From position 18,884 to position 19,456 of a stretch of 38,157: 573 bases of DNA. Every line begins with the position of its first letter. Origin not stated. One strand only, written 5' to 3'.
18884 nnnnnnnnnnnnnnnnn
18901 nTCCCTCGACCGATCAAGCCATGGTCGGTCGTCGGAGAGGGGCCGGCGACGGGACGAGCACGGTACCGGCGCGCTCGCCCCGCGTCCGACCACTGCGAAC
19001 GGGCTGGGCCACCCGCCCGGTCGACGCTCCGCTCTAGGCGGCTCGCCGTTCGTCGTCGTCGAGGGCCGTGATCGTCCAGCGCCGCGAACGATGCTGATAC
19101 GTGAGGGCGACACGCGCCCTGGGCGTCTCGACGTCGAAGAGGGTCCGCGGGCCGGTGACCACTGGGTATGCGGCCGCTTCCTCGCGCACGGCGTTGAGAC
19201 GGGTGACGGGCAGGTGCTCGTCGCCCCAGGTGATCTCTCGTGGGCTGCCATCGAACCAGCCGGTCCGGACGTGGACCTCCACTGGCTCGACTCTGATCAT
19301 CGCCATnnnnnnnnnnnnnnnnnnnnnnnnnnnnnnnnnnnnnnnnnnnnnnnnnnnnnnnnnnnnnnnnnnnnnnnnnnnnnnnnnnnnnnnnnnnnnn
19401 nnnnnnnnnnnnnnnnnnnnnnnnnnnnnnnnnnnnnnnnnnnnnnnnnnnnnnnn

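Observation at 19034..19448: Uncharacterised 90-aa gene downstream of dinB carries two LexA boxes and the same -35/operator fusion as lexA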

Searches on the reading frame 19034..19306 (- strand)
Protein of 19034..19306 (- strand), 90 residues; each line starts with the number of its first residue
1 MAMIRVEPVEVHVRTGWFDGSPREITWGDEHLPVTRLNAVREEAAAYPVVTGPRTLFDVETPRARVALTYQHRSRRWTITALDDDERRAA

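Call 3: search_protein_families(library=pfam, proteins=[window:19034-19306:-], max_evalue=1)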
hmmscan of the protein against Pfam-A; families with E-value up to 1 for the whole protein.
window:19034-19306:- (90 aa): 0 families

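Call 4: search_protein_families(library=ncbifam, proteins=[window:19034-19306:-], max_evalue=1)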
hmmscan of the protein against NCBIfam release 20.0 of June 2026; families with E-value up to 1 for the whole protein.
window:19034-19306:- (90 aa): 0 families

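Call 6: find_homologous_proteins(query=window:19034-19306:-, max_evalue=0.001)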
Query window:19034-19306:- (90 aa): 662 proteins with E <= 0.001 among 665 candidates; the best 120 are listed.
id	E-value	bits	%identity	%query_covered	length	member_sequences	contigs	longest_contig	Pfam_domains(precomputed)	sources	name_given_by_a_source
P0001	7.5e-52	191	96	100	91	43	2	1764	-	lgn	-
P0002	3.0e-49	183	89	100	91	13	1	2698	-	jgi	jgi:hypothetical protein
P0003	5.1e-49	182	93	100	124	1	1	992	-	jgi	jgi:hypothetical protein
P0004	6.8e-49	182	89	100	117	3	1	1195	-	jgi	jgi:hypothetical protein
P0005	1.0e-48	181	91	100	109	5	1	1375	-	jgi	jgi:hypothetical protein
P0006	6.7e-48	178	91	100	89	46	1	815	-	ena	-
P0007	8.8e-48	178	91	100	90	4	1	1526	-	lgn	-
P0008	1.3e-47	178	94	94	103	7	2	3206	-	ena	-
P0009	2.6e-47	177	91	100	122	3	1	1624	-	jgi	jgi:hypothetical protein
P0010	3.2e-47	176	94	94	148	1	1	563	-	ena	-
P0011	4.6e-47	176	90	100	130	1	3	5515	-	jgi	jgi:hypothetical protein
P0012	6.0e-47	175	92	100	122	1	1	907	-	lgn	-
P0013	6.2e-47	175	92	100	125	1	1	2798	-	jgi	-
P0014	7.1e-47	175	90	100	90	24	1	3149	-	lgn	-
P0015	1.2e-46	175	90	100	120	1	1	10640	-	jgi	jgi:hypothetical protein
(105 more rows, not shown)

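Call 7: search_protein_families(library=phrogs, proteins=[window:19034-19306:-], max_evalue=1)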
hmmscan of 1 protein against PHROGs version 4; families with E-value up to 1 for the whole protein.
window:19034-19306:- (90 aa): 0 families

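Call 8: search_solved_structures(query=window:19034-19306:-, max_evalue=10)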
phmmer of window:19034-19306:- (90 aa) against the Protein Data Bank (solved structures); distinct sequences matched with E-value up to 10: 1.
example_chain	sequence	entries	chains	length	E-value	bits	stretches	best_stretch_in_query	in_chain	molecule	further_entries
3mnf_A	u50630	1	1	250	0.57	14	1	10-39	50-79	PAC2 family protein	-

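Call 10: find_related_loci(query=window:19034-19306:-, collection=genome_contigs, flank=6000)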
Query window:19034-19306:- (90 aa) in genome_contigs; peptide patterns used: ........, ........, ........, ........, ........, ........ (x = any residue, [..] = any of these).
360 stretches matched a pattern; 122 encode a relative of the query (tblastn E <= 1e-3); the best 80 are kept; 80 distinct loci.
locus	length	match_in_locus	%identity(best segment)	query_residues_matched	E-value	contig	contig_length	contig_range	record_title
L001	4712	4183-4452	96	1-90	3e-54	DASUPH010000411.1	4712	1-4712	MAG TPA_asm: Candidatus Limnocylindrales bacterium isolate SMAG_U1649 k141_167326, whole genome shotgun sequence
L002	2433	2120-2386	93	1-90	3e-51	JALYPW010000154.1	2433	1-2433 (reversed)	MAG: Chloroflexota bacterium isolate MDV bin47 SD1454-56_k127_251457, whole genome shotgun sequence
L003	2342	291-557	92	1-90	9e-51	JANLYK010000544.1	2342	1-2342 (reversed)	MAG: Chloroflexota bacterium isolate OTE_14_metabat.326 OTE_14_k141_1731316, whole genome shotgun sequence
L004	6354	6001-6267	92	1-90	1e-50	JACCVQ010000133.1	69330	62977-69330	MAG: Chloroflexota bacterium isolate MGR_bin130 SD2897-2912_k127_4379272, whole genome shotgun sequence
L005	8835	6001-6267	92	1-90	1e-50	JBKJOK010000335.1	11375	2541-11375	MAG: Candidatus Limnocylindrales bacterium isolate ant_bin.41 S1Ck117_2361641_flag_0_multi_60.0000_len_11375, whole geno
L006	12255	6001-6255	92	1-85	1e-50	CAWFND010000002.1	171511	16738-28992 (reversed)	MAG: uncultured Chloroflexia bacterium isolate MFD03975.bin.3.589 genome assembly, contig: contig_124288, whole genome s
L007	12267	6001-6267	92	1-90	3e-50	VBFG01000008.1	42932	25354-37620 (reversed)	MAG: Chloroflexi bacterium isolate CF_46 14_1009_16_30cm_scaffold_2693, whole genome shotgun sequence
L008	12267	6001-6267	88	1-89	5e-50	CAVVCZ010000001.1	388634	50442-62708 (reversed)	MAG: uncultured Chloroflexia bacterium isolate MFD02242.bin.1.368 genome assembly, contig: contig_1147, whole genome sho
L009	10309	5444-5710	88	1-89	2e-49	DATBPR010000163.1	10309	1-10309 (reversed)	MAG TPA_asm: Candidatus Limnocylindrales bacterium isolate SMAG_U4082 k141_908188, whole genome shotgun sequence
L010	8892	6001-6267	89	1-89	3e-49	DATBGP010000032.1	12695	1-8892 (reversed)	MAG TPA_asm: Candidatus Limnocylindrales bacterium isolate SMAG_U3840 k141_4931044, whole genome shotgun sequence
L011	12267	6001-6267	89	1-90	9e-49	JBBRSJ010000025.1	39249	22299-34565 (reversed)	MAG: Candidatus Limnocylindrales bacterium isolate La2_metabat2.049 La2_metabat2.049_K_3124990L39249_cov_68.0000, whole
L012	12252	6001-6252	92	1-84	7e-49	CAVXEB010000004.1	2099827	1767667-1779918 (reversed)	MAG: uncultured Chloroflexia bacterium isolate MFD02242.bin.1.318 genome assembly, contig: contig_3474, whole genome sho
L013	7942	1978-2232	88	1-85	2e-48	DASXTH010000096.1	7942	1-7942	MAG TPA_asm: Candidatus Limnocylindrales bacterium isolate SMAG_U4687 k141_754206, whole genome shotgun sequence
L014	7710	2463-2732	86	1-90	2e-48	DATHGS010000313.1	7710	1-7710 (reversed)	MAG TPA_asm: Candidatus Methylomirabilota bacterium isolate SMAG_U12480 k141_382740, whole genome shotgun sequence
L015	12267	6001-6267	89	1-90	2e-48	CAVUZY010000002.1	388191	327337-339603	MAG: uncultured Chloroflexia bacterium isolate MFD04212.bin.2.6 genome assembly, contig: contig_1486, whole genome shotg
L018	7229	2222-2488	89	1-90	5e-48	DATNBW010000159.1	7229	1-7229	MAG TPA_asm: Verrucomicrobiia bacterium isolate SMAG_U11198 k141_1742017, whole genome shotgun sequence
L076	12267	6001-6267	65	1-89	6e-37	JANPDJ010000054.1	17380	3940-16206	MAG: Chloroflexota bacterium isolate VAR_78_metabat_404 VAR_78_k141_1017719, whole genome shotgun sequence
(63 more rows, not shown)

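Call 18: search_protein_representatives(alignment_id=A1)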
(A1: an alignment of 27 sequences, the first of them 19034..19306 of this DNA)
Query: 27 sequences, 90 profile positions. Proteins with E-value up to 0.001 (for the whole library): 149; up to 1e-10: 98; up to 1e-30: 15. The best 149 are listed.
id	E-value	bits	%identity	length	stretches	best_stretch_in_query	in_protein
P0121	7.2e-45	167.3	-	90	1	1-90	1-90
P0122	5.5e-44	164.4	-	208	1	1-86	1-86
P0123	1.8e-43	162.8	-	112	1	1-79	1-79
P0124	2.9e-40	152.5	-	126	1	1-88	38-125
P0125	5.9e-39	148.3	-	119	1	1-89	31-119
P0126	4.0e-38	145.6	-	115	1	1-83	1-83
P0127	4.1e-37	142.4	-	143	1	1-74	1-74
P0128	7.5e-34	131.9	-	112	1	1-89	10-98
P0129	1.8e-33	130.7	-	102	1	1-86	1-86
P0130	2.0e-33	130.6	-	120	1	1-64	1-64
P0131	3.4e-33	129.8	-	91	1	1-64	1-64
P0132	4.0e-33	129.6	-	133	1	1-87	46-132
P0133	5.6e-33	129.1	-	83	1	1-71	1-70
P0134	6.0e-33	129.1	-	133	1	21-84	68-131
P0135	2.3e-31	124.0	-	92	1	22-90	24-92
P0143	1.6e-26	108.5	-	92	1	1-86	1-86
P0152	8.5e-24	99.7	-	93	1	1-84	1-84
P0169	5.8e-19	84.2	-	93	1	1-85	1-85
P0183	3.9e-15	72.0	-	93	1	1-83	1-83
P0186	1.5e-14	70.0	-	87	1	1-84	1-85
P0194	3.1e-13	65.8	-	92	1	19-87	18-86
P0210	8.8e-12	61.2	-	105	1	1-85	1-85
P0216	5.3e-11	58.7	-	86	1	1-84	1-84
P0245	4.8e-07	46.0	-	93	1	17-83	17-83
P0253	1.2e-05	41.6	-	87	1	1-83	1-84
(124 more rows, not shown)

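Call 20: search_protein_families(library=pfam, proteins=[P0143, P0152, P0169, P0183, P0186, P0194, P0210, P0216, P0253, P0245], max_evalue=1)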
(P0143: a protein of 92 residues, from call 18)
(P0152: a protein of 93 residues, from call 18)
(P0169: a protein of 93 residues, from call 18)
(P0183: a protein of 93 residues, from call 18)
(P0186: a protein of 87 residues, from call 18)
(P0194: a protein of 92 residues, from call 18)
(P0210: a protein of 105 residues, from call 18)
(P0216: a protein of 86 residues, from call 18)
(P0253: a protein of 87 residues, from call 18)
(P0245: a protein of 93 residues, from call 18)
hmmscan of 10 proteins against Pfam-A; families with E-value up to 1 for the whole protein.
P0143 (92 aa): 1 family
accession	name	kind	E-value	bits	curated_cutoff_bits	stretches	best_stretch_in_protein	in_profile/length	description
PF15331.11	TP53IP5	-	0.22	12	27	1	3-38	167-202/217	Cellular tumour antigen p53-inducible 5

P0152 (93 aa): 0 families

P0169 (93 aa): 0 families

P0183 (93 aa): 0 families

P0186 (87 aa): 0 families

P0194 (92 aa): 1 family
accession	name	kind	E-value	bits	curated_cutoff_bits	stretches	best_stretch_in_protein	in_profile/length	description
PF25793.1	WH_2nd_NFRKB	-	0.14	12.7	27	1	20-54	46-80/139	NFRKB second winged helix domain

P0210 (105 aa): 0 families

P0216 (86 aa): 0 families

P0253 (87 aa): 2 families
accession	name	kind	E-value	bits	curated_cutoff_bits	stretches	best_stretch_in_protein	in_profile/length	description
PF00789.26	UBX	-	0.15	12.8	21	1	52-75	4-27/82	UBX domain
PF07731.20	Cu-oxidase_2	-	0.16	12.2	20.4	1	18-80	50-115/137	Multicopper oxidase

P0245 (93 aa): 2 families
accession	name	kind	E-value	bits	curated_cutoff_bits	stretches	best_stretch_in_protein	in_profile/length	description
PF14810.12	TGT_C2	-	0.0085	16.7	25.3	1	11-34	24-47/72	Patch-forming domain C2 of tRNA-guanine transglycosylase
PF13360.13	PQQ_2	-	0.069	13.2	27.6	1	5-85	123-200/233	Outer membrane protein assembly factor BamB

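Call 24: find_homologous_proteins(query=A3, max_evalue=0.001)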
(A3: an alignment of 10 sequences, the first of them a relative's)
Query A3 (10 sequences) (87 aa, profile of the alignment): 603 proteins with E <= 0.001 among 1951 candidates; the best 120 are listed.
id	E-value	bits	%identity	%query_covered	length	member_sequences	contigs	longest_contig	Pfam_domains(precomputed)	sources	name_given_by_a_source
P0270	2.5e-37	144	52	100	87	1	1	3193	-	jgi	-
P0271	2.6e-37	144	55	100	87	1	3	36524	-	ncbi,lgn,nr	ncbi:MAG: hypothetical protein M3406_15685 [Chloroflexota bacterium]|nr:hypothetical protein [Chloro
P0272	2.8e-37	144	54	100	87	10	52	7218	-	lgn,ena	-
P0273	3.1e-37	144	54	100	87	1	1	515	-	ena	-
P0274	3.1e-37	144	54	100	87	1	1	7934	-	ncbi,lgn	-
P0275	3.2e-37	144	53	100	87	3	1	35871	-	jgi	jgi:hypothetical protein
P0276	3.3e-37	144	53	100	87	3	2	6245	-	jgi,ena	jgi:hypothetical protein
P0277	3.5e-37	144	53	100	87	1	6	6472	-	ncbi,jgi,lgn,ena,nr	ncbi:MAG: hypothetical protein H0W17_00510 [Chloroflexi bacterium]|nr:hypothetical protein [Chlorofl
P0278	4.4e-37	144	54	100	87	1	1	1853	-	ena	-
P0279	5.7e-37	143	54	100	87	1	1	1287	-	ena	-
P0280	8.6e-37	143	54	100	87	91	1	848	-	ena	-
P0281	8.8e-37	143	52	100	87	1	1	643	-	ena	-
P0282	1.0e-36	142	54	100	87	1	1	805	-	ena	-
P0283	1.0e-36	142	55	100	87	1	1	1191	-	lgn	-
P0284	1.1e-36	142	52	100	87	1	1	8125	-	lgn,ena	-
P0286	1.2e-36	142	49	100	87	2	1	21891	-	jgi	jgi:hypothetical protein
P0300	4.6e-36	140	49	100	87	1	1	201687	-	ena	-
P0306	5.5e-36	140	57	100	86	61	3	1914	-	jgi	-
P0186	8.1e-36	139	100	100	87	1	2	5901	-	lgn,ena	-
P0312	9.4e-36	139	47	100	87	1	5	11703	-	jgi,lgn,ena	jgi:hypothetical protein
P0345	4.1e-35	137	60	100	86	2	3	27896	-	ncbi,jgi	jgi:hypothetical protein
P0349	4.7e-35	137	60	100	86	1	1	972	-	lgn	-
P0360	5.7e-35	137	57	100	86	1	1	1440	-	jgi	jgi:hypothetical protein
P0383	8.6e-35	136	49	100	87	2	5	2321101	-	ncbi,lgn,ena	-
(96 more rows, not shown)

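Call 25: find_encoding_contigs(protein=P0383, flank=6000, max_places=3)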
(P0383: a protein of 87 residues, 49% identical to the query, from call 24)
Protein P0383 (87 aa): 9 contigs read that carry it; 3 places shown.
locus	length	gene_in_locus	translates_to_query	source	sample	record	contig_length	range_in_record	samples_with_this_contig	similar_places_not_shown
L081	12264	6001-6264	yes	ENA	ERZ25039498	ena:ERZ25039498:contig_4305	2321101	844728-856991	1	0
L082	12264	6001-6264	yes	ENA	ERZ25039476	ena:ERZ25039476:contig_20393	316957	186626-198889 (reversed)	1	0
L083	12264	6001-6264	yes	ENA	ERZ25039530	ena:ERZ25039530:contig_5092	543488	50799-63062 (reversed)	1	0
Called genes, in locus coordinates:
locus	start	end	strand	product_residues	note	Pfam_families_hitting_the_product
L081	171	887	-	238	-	PF03796:DnaB_C, PF13481:AAA_25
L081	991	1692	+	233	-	-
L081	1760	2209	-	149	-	PF01281:Ribosomal_L9_N, PF03948:Ribosomal_L9_C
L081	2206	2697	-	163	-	PF06803:DUF1232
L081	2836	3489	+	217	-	PF01726:LexA_DNA_bind, PF09339:HTH_IclR (weak), PF00717:Peptidase_S24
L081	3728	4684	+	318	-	PF06224:AlkZ-like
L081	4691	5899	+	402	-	PF00817:IMS, PF11798:IMS_HHH (weak), PF11799:IMS_C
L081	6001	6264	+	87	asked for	-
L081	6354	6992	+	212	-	PF04961:FTCD_C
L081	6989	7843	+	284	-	PF00763:THF_DHG_CYH, PF02882:THF_DHG_CYH_C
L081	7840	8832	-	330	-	PF13379:NMT1_2, PF09084:NMT1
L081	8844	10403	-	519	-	PF00005:ABC_tran, PF13304:AAA_21 (faint), PF00528:BPD_transp_1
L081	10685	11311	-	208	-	PF09335:VTT_dom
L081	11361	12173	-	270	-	PF01569:PAP2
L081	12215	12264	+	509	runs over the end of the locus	PF00221:Lyase_aromatic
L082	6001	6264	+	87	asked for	-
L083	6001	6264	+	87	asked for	-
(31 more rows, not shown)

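Call 26: find_encoding_contigs(protein=P0345, flank=6000, max_places=3)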
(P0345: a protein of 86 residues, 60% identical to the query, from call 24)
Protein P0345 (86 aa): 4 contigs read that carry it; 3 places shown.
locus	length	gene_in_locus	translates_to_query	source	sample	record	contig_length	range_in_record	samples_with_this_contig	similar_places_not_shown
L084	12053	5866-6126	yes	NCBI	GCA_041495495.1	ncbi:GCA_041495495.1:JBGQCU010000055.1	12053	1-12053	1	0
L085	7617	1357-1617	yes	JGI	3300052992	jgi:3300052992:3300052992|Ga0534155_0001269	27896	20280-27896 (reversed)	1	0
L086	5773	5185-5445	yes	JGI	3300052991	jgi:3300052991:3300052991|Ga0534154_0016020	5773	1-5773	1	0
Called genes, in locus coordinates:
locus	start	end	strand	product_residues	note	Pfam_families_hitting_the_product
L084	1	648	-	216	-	?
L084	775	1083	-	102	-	PF13451:zf_Tbcl, PF23477:zf_Tbcl_2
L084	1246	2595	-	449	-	PF00772:DnaB, PF13481:AAA_25, PF03796:DnaB_C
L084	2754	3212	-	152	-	PF01281:Ribosomal_L9_N, PF03948:Ribosomal_L9_C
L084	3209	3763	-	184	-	PF06803:DUF1232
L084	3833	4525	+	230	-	PF01726:LexA_DNA_bind, PF09339:HTH_IclR (faint), PF00717:Peptidase_S24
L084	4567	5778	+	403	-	PF00817:IMS, PF11798:IMS_HHH (weak), PF11799:IMS_C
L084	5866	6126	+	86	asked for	-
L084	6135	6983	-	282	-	PF00551:Formyl_trans_N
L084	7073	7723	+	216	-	PF04961:FTCD_C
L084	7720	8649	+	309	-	PF00763:THF_DHG_CYH, PF02882:THF_DHG_CYH_C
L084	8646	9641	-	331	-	PF13379:NMT1_2 (weak), PF09084:NMT1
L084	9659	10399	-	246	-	PF00528:BPD_transp_1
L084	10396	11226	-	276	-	PF09818:ABC_ATPase (faint), PF00005:ABC_tran, PF13304:AAA_21 (weak)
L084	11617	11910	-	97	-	-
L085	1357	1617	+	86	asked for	-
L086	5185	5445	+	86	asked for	-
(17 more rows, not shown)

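Call 27: find_encoding_contigs(protein=P0300, flank=6000, max_places=2)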
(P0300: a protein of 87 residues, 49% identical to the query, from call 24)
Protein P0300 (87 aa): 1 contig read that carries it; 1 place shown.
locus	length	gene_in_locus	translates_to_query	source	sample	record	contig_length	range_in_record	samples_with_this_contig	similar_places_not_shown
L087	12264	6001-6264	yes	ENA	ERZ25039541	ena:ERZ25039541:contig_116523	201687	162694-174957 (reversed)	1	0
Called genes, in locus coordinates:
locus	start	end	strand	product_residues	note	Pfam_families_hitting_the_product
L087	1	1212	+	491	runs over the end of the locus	-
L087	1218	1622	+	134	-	PF07721:TPR_4 (faint), PF13374:TPR_10 (faint), PF13424:TPR_12 (weak)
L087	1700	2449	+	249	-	-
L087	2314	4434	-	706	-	PF13336:AcetylCoA_hyd_C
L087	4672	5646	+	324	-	PF00817:IMS, PF11799:IMS_C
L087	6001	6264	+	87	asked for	-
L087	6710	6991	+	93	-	PF04961:FTCD_C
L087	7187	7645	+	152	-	PF00763:THF_DHG_CYH, PF02882:THF_DHG_CYH_C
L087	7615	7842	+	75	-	PF02882:THF_DHG_CYH_C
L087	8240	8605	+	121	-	PF00211:Guanylate_cyc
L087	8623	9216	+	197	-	-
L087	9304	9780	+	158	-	-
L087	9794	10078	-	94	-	-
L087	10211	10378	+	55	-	-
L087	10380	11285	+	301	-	PF13424:TPR_12 (weak)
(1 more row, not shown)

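Call 28: find_homologous_proteins(query=A4, max_evalue=0.001)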
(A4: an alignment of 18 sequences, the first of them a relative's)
Query A4 (18 sequences) (93 aa, profile of the alignment): 909 proteins with E <= 0.001 among 3653 candidates; the best 120 are listed.
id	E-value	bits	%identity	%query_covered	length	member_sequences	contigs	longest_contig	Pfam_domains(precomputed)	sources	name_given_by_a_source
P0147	4.9e-34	134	100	100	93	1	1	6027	-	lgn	-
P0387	6.5e-34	133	63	89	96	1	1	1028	-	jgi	jgi:hypothetical protein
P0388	1.7e-33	132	55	98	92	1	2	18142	-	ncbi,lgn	-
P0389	1.9e-33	132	65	91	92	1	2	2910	-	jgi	jgi:hypothetical protein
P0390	2.7e-33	131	60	92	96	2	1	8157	-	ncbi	-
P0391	3.0e-33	131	61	100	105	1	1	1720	-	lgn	-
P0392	4.2e-33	131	58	89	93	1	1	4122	-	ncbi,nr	ncbi:MAG TPA: hypothetical protein VFK38_07425 [Candidatus Limnocylindrales bacterium]|nr:hypothetic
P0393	4.3e-33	131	62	91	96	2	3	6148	-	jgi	jgi:hypothetical protein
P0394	4.4e-33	131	57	97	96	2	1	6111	-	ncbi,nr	ncbi:MAG TPA: hypothetical protein VK992_04305 [Candidatus Caenarcaniphilales bacterium]|nr:hypothet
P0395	7.5e-33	130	56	100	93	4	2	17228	-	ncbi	-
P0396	8.7e-33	130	55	99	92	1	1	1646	-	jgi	jgi:hypothetical protein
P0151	1.1e-32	130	63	89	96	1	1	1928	-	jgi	jgi:hypothetical protein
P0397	1.2e-32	129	57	100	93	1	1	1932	-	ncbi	-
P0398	1.4e-32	129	60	91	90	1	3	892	-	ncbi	-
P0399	1.6e-32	129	56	100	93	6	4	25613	-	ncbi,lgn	-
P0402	2.4e-32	128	60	91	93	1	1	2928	-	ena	-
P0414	5.8e-32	127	60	90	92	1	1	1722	-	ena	-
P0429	2.7e-31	125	60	90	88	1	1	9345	-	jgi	jgi:hypothetical protein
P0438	3.5e-31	125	57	92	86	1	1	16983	-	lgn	-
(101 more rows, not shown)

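Call 41: predict_structure(alignment_id=A5)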
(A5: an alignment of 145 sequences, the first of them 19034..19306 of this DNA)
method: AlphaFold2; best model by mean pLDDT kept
length: 90 residues; sequences in the alignment: 145
mean_pLDDT: 82.1   pTM: 0.71
mean pLDDT of the five models: 82.1, 80.9, 80.3, 80.2, 80.1
residues with pLDDT >= 90: 33; 70-90: 40; 50-70: 12; < 50: 5
segments of 3 or more residues with pLDDT < 50: 86-90
pLDDT, mean of each block of 10 residues (from residue 1): 82 88 90 91 65 84 89 89 60
secondary structure, 60 per line:
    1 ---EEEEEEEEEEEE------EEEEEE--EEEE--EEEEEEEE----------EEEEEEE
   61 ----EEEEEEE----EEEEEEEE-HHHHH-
elements in order: E4-15 E22-27 E30-33 E36-43 E54-60 E65-71 E76-83 H85-89

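Call 44: fold_search(model_id=the predicted structure, library=pdb)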
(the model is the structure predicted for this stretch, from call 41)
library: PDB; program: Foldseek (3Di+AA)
matches with E <= 10: 329; with E <= 0.001: 0
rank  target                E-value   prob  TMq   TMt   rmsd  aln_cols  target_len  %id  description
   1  3nec_C                2.2e-01  0.57  0.36  0.23   8.9       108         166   12  Crystal Structure of Toxoplasma gondii Profilin (released 2010-09-29)
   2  3nec_B                2.9e-01  0.44  0.35  0.22  10.3       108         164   11  Crystal Structure of Toxoplasma gondii Profilin (released 2010-09-29)
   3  6l7x                  7.3e-01  0.09  0.22  0.12  12.4       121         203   10  Crystal structure of Cet1 from Trypanosoma cruzi in complex with #951 ligand (released 2020-06-03)
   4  3w9k                  8.1e-01  0.11  0.25  0.19  11.2        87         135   11  Crystal structure of thermoacidophile-specific protein STK_08120 complexed with myristic acid (released 2013-07-17)
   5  3q2p_A                9.0e-01  0.35  0.35  0.33   5.4        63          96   10  Reduced sweetness of a monellin (MNEI) mutant results from increased protein flexibility and disruption of a distant p (released 2011-04-06)
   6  3nec_A                1.0e+00  0.23  0.34  0.22   9.4       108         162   11  Crystal Structure of Toxoplasma gondii Profilin (released 2010-09-29)
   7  5y83                  1.0e+00  0.16  0.29  0.10  12.2       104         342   12  Crystal structure of YidC from Thermotoga maritima (released 2018-07-11)
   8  9grx_0                1.1e+00  0.20  0.30  0.20   4.8        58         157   16  NDH-PSI-LHCI supercomplex from S. oleracea (released 2025-02-12)
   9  2ejx                  1.1e+00  0.09  0.23  0.17  11.2        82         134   11  Crystal structure of the hypothetical protein STK_08120 from Sulfolobus tokodaii (released 2008-03-25)
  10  3d8f_A                1.2e+00  0.08  0.18  0.14  12.3        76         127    4  Crystal structure of the human Fe65-PTB1 domain with bound phosphate (trigonal crystal form) (released 2008-06-10)
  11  8zxy_A                1.3e+00  0.33  0.36  0.34   5.0        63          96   11  sweet protein MNEI-Mut 6-2 (released 2025-06-18)
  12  8c3x                  1.4e+00  0.04  0.19  0.08  15.5       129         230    5  Crystal structure of Paradendryphiella salina PL7C alginate lyase (released 2023-02-08)
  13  4lmg_B                1.5e+00  0.10  0.19  0.15   6.6        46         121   15  Crystal structure of AFT2 in complex with DNA (released 2014-03-05)
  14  7n34                  1.5e+00  0.15  0.33  0.29   9.0        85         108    7  Structure of Yersinia aleksiciae Cap15 cyclic dinucleotide receptor, crystal form 1 (released 2021-11-17)
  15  2v7s                  1.5e+00  0.13  0.22  0.15   5.3        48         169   10  Crystal structure of the putative lipoprotein LppA from Mycobacterium tuberculosis (released 2008-08-26)
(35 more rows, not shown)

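Call 51: fold_search(model_id=the predicted structure, library=viral)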
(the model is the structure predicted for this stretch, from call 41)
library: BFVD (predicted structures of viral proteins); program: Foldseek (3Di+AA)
matches with E <= 10: 640; with E <= 0.001: 0
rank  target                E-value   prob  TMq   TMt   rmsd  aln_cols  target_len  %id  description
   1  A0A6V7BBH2            3.8e-03  1.00  0.44  0.43   6.9        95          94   17  (no name in the UniProt tables at hand)
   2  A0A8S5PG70            3.8e-02  1.00  0.57  0.52   4.8        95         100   15  Uncharacterized protein [Siphoviridae sp. cthL03]
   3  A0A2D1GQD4            1.5e-01  0.41  0.33  0.32  12.2       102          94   13  (no name in the UniProt tables at hand)
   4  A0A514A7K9            2.4e-01  0.25  0.29  0.16  10.8        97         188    9  (no name in the UniProt tables at hand)
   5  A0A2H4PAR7            2.7e-01  0.77  0.35  0.03   4.0        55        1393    9  (no name in the UniProt tables at hand)
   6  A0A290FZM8            3.5e-01  0.51  0.35  0.32   6.8        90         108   12  (no name in the UniProt tables at hand)
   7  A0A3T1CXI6            3.5e-01  0.18  0.25  0.13  13.3        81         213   11  F-box domain-containing protein [Acanthamoeba castellanii medusavirus J1]
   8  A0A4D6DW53            3.9e-01  0.51  0.36  0.22  12.3        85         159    9  Uncharacterized protein [Edwardsiella phage pEt-SU]
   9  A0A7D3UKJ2            4.2e-01  0.51  0.29  0.23   5.5        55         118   11  (no name in the UniProt tables at hand)
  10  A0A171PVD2            4.2e-01  0.12  0.25  0.22  12.1        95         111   13  MoaF-like domain-containing protein [Heliothis virescens ascovirus 3f]
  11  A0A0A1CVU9            4.9e-01  0.38  0.35  0.36   8.9        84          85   11  Uncharacterized protein [Vaccinia virus]
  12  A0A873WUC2            5.2e-01  0.60  0.39  0.20  10.2        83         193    8  (no name in the UniProt tables at hand)
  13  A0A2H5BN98            5.2e-01  0.33  0.37  0.29  11.4       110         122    8  Uncharacterized protein [Klebsiella phage Menlow]
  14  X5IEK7                5.7e-01  0.28  0.31  0.17   8.9        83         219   12  Structural protein [Pseudomonas phage KPP25]
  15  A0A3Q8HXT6            5.7e-01  0.16  0.31  0.21  13.0        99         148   14  (no name in the UniProt tables at hand)
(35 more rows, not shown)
